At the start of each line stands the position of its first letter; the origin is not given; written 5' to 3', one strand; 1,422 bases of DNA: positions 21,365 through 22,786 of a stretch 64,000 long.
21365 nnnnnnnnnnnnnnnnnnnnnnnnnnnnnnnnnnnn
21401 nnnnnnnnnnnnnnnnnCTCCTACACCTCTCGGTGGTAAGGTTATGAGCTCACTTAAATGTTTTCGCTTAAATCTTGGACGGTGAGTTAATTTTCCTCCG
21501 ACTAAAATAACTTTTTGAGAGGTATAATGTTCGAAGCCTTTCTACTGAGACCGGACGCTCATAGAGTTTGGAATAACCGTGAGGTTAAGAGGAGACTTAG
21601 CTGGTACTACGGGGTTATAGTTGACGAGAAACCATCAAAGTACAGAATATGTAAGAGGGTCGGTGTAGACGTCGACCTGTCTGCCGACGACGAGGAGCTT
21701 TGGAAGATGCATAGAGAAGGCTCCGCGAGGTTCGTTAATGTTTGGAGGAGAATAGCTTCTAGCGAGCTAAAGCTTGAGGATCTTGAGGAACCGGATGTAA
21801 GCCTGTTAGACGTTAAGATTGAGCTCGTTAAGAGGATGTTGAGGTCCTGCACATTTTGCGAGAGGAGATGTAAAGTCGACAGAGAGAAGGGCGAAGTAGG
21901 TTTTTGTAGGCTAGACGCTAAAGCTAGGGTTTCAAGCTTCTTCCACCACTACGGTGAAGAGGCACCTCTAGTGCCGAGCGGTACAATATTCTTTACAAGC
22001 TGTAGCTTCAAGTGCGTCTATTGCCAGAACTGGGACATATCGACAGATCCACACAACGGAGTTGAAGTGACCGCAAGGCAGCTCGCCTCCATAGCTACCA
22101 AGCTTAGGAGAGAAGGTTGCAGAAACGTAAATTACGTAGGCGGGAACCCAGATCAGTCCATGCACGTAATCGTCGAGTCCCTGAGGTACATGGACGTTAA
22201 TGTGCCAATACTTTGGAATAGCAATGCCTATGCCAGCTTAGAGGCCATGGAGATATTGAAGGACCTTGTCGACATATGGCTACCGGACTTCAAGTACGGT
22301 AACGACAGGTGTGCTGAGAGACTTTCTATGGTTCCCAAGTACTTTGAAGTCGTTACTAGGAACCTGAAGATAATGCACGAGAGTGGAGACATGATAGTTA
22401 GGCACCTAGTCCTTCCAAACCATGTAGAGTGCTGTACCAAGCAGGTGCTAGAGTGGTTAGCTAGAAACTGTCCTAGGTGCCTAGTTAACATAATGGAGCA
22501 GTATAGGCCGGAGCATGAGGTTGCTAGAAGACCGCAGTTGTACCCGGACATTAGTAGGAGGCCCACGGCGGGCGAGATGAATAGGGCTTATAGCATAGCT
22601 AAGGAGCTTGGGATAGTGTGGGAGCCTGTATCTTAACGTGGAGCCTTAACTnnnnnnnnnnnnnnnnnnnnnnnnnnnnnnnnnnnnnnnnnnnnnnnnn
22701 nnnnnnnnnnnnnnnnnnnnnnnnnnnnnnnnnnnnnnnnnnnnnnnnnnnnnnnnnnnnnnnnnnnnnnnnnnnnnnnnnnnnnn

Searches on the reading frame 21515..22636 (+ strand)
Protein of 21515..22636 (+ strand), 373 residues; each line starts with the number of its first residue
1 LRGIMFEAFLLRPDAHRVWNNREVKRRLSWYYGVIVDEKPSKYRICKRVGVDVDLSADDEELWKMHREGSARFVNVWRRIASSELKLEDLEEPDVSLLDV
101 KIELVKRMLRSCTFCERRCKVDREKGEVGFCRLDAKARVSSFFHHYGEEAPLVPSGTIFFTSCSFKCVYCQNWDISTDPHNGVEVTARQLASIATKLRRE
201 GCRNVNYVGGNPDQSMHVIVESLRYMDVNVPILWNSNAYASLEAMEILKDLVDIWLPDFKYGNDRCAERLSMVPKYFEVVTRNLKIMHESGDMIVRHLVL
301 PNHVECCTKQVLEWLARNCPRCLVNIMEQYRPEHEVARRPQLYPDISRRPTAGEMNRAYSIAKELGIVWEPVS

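Call 39: search_protein_families(library=pfam, proteins=[window:21515-22636:+], max_evalue=0.0001)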
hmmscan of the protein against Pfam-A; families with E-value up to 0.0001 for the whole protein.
window:21515-22636:+ (373 aa): 2 families
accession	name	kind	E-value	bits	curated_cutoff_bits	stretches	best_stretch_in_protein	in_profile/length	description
PF04055.27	Radical_SAM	-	1.9e-16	61.1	29.5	1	158-315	2-166/166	Radical SAM superfamily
PF13353.11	Fer4_12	-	2.9e-07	31.3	22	1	157-254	9-111/137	4Fe-4S single cluster domain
